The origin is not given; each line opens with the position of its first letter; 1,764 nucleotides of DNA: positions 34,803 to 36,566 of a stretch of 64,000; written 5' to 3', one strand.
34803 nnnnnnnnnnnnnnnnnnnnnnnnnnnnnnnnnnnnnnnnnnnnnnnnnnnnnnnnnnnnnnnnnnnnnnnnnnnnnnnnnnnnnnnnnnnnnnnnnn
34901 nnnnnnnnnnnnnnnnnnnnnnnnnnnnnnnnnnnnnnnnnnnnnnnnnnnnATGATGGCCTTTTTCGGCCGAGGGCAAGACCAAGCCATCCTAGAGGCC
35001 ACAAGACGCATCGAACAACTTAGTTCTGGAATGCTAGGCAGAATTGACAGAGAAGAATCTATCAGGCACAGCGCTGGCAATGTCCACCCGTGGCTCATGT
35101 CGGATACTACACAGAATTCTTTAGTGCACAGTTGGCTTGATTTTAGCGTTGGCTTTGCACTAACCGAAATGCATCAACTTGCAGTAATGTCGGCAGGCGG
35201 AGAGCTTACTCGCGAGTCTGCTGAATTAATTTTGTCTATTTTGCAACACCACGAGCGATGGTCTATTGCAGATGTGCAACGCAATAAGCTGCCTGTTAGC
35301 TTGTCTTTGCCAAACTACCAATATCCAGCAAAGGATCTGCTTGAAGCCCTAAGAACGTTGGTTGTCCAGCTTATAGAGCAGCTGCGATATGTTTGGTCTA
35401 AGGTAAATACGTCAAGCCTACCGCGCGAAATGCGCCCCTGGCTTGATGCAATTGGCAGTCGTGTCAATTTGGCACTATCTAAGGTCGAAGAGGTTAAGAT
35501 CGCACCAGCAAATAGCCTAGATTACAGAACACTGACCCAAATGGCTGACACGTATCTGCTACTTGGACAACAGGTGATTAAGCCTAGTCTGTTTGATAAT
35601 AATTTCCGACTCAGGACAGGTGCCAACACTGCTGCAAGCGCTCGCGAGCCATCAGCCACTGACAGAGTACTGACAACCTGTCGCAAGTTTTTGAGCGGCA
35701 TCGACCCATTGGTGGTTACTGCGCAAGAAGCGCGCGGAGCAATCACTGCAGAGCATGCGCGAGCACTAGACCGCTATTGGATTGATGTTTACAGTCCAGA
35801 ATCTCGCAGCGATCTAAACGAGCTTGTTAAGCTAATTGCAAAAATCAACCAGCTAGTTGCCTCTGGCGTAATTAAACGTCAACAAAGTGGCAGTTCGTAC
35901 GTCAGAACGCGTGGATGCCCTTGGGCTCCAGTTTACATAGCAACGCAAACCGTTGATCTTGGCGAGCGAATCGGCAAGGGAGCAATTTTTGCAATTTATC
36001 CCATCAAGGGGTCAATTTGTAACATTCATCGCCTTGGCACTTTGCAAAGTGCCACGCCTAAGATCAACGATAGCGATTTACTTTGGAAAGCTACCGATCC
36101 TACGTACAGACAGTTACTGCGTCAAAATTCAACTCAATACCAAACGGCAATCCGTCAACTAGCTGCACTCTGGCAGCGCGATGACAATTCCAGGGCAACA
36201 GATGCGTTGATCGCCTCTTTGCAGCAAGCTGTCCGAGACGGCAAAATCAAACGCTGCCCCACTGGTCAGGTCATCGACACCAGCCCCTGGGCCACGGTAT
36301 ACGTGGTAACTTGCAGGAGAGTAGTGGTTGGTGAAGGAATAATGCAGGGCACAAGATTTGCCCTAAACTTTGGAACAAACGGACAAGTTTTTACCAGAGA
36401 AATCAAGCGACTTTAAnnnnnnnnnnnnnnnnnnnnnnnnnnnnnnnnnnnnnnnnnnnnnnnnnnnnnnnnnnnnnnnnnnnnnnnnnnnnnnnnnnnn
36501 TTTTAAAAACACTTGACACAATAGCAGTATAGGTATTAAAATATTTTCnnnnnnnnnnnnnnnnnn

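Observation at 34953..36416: Unrecognisable 487-aa protein with a tandem C-terminal repeat, divergently transcribed between the biosynthetic operon and terD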

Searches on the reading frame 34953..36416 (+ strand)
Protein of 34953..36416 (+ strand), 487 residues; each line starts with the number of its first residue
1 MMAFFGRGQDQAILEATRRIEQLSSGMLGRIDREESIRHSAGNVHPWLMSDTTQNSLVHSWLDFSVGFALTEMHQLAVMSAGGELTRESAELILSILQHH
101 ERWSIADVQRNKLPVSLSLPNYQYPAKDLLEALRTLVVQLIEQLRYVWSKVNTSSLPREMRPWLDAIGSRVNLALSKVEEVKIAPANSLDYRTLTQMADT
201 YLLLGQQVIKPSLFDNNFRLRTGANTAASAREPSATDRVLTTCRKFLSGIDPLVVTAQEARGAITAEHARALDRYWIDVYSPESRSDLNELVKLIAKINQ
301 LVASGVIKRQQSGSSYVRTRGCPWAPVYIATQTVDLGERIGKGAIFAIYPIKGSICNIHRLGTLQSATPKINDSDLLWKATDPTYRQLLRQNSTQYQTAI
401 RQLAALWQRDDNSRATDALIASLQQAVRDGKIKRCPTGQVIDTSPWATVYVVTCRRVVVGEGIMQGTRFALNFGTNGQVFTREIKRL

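Call 3: search_protein_families(library=pfam, proteins=[window:34953-36416:+], max_evalue=0.1)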
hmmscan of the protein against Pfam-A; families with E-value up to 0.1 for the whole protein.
window:34953-36416:+ (487 aa): 0 families

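Call 4: search_protein_families(library=ncbifam, proteins=[window:34953-36416:+], max_evalue=1)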
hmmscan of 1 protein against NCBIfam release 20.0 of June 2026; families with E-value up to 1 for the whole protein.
window:34953-36416:+ (487 aa): 0 families

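Call 9: find_homologous_proteins(query=window:34953-36416:+, max_evalue=0.001)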
Query window:34953-36416:+ (487 aa): 4 proteins with E <= 0.001 among 8000 candidates.
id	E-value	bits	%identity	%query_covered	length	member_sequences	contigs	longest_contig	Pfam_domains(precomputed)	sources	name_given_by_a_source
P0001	0.0e+0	1085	100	100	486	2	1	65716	-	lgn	-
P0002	1.4e-184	632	57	100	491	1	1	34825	-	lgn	-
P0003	3.4e-118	414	44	100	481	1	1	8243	-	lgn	-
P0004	5.5e-109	383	41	100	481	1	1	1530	-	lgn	-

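Call 13: find_encoding_contigs(protein=P0002, flank=10000, max_places=4)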
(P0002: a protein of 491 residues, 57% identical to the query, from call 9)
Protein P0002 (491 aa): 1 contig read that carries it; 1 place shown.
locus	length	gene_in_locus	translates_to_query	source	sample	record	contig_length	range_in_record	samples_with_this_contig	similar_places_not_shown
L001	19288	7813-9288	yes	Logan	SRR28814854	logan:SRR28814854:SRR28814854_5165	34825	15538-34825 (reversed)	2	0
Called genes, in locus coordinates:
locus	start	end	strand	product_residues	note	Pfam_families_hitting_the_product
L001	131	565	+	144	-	-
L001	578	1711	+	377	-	PF00390:malic, PF03949:Malic_M, PF01488:Shikimate_DH (faint)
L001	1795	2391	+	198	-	-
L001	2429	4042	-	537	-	PF00437:T2SSE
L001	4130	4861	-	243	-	PF00702:Hydrolase, PF13419:HAD_2, PF13242:Hydrolase_like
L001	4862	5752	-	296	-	PF15610:PRTase_3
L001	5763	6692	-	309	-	PF15617:C-C_Bond_Lyase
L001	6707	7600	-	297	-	PF15610:PRTase_3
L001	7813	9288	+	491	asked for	-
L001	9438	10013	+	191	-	PF02342:TerD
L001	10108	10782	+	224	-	-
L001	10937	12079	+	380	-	PF03741:TerC (weak), PF04332:DUF475, PF03741:TerC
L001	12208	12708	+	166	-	PF00588:SpoU_methylase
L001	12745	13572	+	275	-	PF00188:CAP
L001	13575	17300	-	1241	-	PF02811:PHP, PF07733:DNA_pol3_alpha, PF17657:DNA_pol3_finger, PF14579:HHH_6, PF01336:tRNA_anti-codon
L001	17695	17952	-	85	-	PF18910:DUF5665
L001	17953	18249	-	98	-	-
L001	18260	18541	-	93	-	-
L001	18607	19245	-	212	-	-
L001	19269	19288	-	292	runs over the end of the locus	PF00483:NTP_transferase, PF12804:NTP_transf_3 (weak)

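Call 14: find_encoding_contigs(protein=P0003, flank=10000, max_places=4)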
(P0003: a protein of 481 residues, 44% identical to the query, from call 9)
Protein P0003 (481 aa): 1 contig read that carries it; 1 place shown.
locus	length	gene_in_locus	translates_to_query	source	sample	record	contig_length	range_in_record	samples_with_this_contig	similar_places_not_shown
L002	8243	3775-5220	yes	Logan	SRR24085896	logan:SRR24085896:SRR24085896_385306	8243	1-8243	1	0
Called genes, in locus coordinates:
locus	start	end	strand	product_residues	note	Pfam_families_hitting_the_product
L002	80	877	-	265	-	PF00702:Hydrolase, PF13419:HAD_2, PF13242:Hydrolase_like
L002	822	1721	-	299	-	PF15610:PRTase_3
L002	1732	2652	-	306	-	PF15617:C-C_Bond_Lyase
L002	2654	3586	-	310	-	PF15610:PRTase_3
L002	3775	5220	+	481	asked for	-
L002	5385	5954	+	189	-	PF02342:TerD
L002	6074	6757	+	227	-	-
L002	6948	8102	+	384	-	PF03741:TerC, PF04332:DUF475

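Call 15: find_encoding_contigs(protein=P0004, flank=10000, max_places=4)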
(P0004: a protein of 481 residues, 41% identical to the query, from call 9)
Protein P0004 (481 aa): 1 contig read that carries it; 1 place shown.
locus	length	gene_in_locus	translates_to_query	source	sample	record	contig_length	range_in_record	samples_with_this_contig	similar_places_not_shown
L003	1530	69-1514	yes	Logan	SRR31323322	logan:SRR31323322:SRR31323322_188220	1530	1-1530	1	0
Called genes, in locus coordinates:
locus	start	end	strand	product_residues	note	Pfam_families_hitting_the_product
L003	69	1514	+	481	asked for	-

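Call 16: find_encoding_contigs(protein=P0001, flank=10000, max_places=4)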
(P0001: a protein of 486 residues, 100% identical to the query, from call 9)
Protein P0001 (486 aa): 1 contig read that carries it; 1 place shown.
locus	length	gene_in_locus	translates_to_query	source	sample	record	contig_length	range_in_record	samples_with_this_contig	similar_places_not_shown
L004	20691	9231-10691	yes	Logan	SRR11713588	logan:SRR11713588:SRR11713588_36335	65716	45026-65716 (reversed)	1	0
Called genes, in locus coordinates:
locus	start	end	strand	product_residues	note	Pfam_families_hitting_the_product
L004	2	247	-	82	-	?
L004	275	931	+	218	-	-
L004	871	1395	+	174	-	-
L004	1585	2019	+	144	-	-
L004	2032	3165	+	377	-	PF00390:malic, PF03949:Malic_M, PF01488:Shikimate_DH (faint)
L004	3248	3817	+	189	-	-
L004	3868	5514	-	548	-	PF00437:T2SSE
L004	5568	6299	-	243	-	PF00702:Hydrolase, PF13419:HAD_2, PF13242:Hydrolase_like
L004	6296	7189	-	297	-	PF15610:PRTase_3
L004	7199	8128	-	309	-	PF15617:C-C_Bond_Lyase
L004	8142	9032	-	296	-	PF15610:PRTase_3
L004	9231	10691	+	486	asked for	-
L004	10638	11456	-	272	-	-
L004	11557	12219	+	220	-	-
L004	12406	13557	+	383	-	PF03741:TerC, PF04332:DUF475, PF03741:TerC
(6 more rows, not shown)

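Call 17: find_related_loci(query=A1, collection=genome_contigs, flank=10000)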
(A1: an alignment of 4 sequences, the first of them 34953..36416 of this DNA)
Query A1 (487 aa) in genome_contigs; peptide patterns used: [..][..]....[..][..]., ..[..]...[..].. (x = any residue, [..] = any of these).
38 stretches matched a pattern, but none encodes a relative of the query by tblastn (E <= 1e-3).

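Call 23: search_protein_families(library=padloc, proteins=[window:34953-36416:+], max_evalue=1)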
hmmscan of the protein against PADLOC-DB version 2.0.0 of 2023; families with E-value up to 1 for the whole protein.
window:34953-36416:+ (487 aa): 0 families

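Call 24: search_protein_families(library=phrogs, proteins=[window:34953-36416:+], max_evalue=1)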
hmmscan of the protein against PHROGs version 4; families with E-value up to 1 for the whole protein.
window:34953-36416:+ (487 aa): 0 families

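Call 26: predict_structure(alignment_id=A1)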
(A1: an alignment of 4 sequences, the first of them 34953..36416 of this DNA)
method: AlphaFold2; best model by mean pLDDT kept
length: 487 residues; sequences in the alignment: 4
mean_pLDDT: 60.8   pTM: 0.43
mean pLDDT of the five models: 60.8, 58.6, 54.6, 52.9, 44.6
residues with pLDDT >= 90: 3; 70-90: 155; 50-70: 181; < 50: 148
segments of 3 or more residues with pLDDT < 50: 1-9, 222-270, 275-284, 312-325, 350-355, 364-386, 395-411, 438-444, 459-461, 474-476, 478-480
pLDDT, mean of each block of 10 residues (from residue 1): 36 67 62 62 65 75 81 74 69 80 63 72 79 88 81 63 78 88 83 89 86 65 37 38 41 38 43 49 51 64 67 41 55 69 63 49 41 33 46 50 38 55 66 59 55 58 60 49 56
secondary structure, 60 per line:
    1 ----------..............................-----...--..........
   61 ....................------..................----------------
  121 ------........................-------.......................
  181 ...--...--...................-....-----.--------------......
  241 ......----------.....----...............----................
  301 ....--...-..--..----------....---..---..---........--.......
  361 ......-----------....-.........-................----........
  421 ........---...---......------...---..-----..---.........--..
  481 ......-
elements in order: H11-40 H51-80 H87-104 H127-150 H158-183 H191-209 H235-246 H257-261 H266-280 H285-304 E307-309 E327-330 E344-351 E354-363 H378-381 H383-391 H393-408 H413-428 E432-434 H438-443 E450-452 E468-476 E479-486

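Call 29: search_solved_structures(query=A1, max_evalue=10)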
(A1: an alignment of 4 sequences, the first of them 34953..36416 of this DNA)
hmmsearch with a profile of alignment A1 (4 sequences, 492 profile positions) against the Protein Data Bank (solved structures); distinct sequences matched with E-value up to 10: 5.
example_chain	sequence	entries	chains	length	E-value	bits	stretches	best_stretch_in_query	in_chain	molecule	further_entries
8beg_A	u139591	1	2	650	0.35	13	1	246-300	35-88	PrgB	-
4aai_A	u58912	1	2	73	0.93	11.5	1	114-172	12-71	ORF E73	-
2q2b_A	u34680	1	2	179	1.2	11.2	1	289-388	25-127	Cytosolic acyl coenzyme A thioester hydrolase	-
3mlg_A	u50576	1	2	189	1.2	11.1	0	272-308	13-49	2X chimera of Helicobacter pylori protein HP0242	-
3byi_A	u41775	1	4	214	1.6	10.8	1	305-419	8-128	Rho GTPase activating protein 15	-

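Call 32: search_protein_representatives(alignment_id=A1)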
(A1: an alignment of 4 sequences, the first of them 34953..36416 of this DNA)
Query: 4 sequences, 492 profile positions. Proteins with E-value up to 0.001 (for the whole library): 34; up to 1e-10: 11; up to 1e-30: 7. The best 34 are listed.
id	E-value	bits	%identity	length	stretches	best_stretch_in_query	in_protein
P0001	1.4e-265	898.2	-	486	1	1-492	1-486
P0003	5.7e-261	883.0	-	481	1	1-492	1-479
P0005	1.3e-51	192.5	-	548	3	140-374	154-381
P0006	3.8e-49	184.4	-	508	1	2-492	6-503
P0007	2.9e-46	174.9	-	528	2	134-492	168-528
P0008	3.4e-46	174.7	-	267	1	226-490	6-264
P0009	1.2e-31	126.7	-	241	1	242-492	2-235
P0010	6.9e-27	111.0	-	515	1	30-492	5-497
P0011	1.2e-17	80.5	-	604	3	402-492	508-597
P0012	2.3e-17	79.6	-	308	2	379-492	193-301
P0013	3.0e-11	59.4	-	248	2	372-492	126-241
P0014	1.6e-07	47.1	-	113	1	382-492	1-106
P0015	1.8e-07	46.9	-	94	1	404-492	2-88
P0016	2.3e-07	46.6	-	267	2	382-492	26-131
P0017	2.7e-07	46.3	-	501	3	383-457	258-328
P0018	7.4e-07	44.9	-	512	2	400-490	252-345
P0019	7.3e-06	41.6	-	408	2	383-490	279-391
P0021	9.0e-06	41.3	-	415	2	382-488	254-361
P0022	1.5e-05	40.6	-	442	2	382-483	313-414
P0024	2.9e-05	39.6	-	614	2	403-482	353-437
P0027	1.2e-04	37.6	-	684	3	294-351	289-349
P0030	3.4e-04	36.1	-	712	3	381-489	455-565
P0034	8.4e-04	34.8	-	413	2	382-490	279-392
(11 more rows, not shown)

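Call 34: find_encoding_contigs(protein=P0006, flank=10000, max_places=4)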
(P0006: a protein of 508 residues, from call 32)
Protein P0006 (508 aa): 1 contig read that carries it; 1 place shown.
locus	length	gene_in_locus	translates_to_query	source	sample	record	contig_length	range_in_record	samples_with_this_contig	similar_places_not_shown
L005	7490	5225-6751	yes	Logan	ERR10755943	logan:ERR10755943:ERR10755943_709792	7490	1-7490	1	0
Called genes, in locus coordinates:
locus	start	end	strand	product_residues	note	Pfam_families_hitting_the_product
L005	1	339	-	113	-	?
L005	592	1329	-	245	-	PF00480:ROK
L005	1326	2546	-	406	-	PF00999:Na_H_Exchanger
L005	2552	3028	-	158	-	PF25991:KhtT_N, PF02080:TrkA_C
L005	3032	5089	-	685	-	PF00990:GGDEF, PF00563:EAL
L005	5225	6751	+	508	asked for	-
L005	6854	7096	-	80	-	-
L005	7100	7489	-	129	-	?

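Call 35: find_encoding_contigs(protein=P0010, flank=10000, max_places=4)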
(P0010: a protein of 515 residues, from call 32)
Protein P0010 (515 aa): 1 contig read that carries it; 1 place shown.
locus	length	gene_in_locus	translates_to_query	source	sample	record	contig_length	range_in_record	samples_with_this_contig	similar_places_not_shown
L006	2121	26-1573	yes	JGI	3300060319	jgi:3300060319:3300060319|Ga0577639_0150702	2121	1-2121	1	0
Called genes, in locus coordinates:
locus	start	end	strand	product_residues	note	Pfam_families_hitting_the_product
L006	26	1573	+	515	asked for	-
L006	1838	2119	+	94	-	?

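Call 38: search_protein_families(library=pfam, proteins=[P0005, P0006, P0007, P0010, P0011, P0017, P0018, P0019, P0024, P0030], max_evalue=0.1)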
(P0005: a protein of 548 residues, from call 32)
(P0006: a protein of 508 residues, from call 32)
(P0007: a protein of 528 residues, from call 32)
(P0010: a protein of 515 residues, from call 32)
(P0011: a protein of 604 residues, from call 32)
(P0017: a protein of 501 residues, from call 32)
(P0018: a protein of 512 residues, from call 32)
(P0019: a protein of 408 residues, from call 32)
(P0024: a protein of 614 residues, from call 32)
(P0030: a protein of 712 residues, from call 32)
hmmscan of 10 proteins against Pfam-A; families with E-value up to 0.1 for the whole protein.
P0005 (548 aa): 0 families

P0006 (508 aa): 0 families

P0007 (528 aa): 0 families

P0010 (515 aa): 1 family
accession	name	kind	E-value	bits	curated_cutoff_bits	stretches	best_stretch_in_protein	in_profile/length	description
PF23843.2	DUF7210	-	0.048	13.7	27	0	326-344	4-22/38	Domain of unknown function (DUF7210)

P0011 (604 aa): 0 families

P0017 (501 aa): 0 families

P0018 (512 aa): 0 families

P0019 (408 aa): 0 families

P0024 (614 aa): 1 family
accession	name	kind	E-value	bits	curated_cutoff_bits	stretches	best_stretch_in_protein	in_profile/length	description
PF02496.21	ABA_WDS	-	0.031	15.2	25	0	363-392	35-64/78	ABA/WDS induced protein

P0030 (712 aa): 0 families

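Call 45: find_encoding_contigs(protein=P0005, flank=10000, max_places=3)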
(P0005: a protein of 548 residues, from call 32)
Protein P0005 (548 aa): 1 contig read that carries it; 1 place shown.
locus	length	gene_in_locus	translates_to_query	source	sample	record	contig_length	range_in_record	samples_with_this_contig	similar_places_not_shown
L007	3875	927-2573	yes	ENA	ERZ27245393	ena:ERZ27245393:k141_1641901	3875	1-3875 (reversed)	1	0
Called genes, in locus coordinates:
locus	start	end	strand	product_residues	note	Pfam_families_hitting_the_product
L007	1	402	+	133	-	?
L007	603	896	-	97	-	-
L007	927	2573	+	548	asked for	-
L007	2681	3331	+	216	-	PF13796:Sensor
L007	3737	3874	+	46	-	?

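Call 46: find_encoding_contigs(protein=P0017, flank=10000, max_places=3)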
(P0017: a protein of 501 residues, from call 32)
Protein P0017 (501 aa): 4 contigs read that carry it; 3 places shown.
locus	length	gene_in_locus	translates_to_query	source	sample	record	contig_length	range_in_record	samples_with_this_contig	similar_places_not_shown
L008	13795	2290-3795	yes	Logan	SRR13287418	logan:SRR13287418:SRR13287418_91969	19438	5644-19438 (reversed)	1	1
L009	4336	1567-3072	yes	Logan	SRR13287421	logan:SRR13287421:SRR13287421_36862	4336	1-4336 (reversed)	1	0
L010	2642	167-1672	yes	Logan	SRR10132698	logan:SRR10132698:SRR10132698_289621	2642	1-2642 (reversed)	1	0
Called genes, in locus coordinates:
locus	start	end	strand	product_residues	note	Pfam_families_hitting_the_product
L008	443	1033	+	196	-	PF02342:TerD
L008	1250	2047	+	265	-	PF00092:VWA (weak), PF10138:vWA-TerF-like, PF13519:VWA_2 (weak)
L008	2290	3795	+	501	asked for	-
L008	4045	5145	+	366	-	PF03741:TerC, PF04332:DUF475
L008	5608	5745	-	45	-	-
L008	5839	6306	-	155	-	PF01668:SmpB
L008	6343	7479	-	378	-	PF02449:Glyco_hydro_42 (weak)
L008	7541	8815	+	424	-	PF13439:Glyco_transf_4, PF13579:Glyco_trans_4_4, PF00534:Glycos_transf_1, PF13692:Glyco_trans_1_4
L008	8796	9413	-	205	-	PF00565:SNase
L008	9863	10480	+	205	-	PF02527:GidB, PF13847:Methyltransf_31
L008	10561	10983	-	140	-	-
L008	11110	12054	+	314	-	PF03706:LPG_synthase_TM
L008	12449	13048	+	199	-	-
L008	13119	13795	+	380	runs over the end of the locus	-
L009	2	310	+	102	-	?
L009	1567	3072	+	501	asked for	-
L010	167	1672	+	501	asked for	-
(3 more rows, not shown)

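Call 47: find_encoding_contigs(protein=P0018, flank=10000, max_places=3)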
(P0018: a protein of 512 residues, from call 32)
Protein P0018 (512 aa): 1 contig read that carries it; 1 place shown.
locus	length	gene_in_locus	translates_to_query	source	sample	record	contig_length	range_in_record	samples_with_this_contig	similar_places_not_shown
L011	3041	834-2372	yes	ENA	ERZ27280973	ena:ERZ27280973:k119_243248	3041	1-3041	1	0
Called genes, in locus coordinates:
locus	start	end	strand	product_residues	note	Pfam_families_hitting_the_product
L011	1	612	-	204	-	?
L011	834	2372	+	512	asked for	-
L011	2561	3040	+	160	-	?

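Call 48: search_protein_families(library=pfam, proteins=[L011:1-612:-, L011:2561-3040:+, L007:1-402:+, L007:603-896:-, L007:3737-3874:+, L006:1838-2119:+, L005:6854-7096:-, L005:7100-7489:-, L008:12449-13048:+, L008:10561-10983:-], max_evalue=0.01)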
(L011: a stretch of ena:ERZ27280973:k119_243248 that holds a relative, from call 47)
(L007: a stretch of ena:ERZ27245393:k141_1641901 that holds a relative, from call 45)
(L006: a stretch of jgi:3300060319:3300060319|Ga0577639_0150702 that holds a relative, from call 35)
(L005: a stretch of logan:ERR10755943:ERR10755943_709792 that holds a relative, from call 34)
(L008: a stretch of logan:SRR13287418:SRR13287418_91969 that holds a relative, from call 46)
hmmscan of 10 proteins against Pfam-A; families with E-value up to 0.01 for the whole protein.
L011:1-612:- (204 aa): 1 family
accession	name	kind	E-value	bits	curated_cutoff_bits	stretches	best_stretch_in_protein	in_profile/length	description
PF10138.15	vWA-TerF-like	-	1e-14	55.6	29.4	1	71-157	2-92/200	vWA found in TerF C terminus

L011:2561-3040:+ (160 aa): 1 family
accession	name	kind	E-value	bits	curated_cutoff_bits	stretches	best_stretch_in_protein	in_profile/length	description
PF02342.23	TerD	-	1.3e-22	80.6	25.3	1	17-156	4-134/187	TerD domain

L007:1-402:+ (133 aa): 1 family
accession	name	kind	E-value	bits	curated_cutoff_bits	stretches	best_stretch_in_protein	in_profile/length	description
PF01336.31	tRNA_anti-codon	-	8.8e-05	22.8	27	1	1-47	24-71/75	OB-fold nucleic acid binding domain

L007:603-896:- (97 aa): 0 families

L007:3737-3874:+ (46 aa): 0 families

L006:1838-2119:+ (94 aa): 1 family
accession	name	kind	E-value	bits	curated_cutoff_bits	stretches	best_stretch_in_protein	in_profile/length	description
PF02342.23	TerD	-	3.4e-31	108.6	25.3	1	1-94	1-94/187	TerD domain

L005:6854-7096:- (80 aa): 0 families

L005:7100-7489:- (129 aa): 1 family
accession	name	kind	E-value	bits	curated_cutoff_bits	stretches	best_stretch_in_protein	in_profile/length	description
PF00575.29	S1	-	3.9e-11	43.6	22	1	2-53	23-74/74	S1 RNA binding domain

L008:12449-13048:+ (199 aa): 1 family
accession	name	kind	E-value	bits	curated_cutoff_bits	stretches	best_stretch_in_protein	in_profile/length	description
PF01545.26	Cation_efflux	-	8.4e-06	26.1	26.6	1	121-188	113-184/198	Cation efflux family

L008:10561-10983:- (140 aa): 0 families
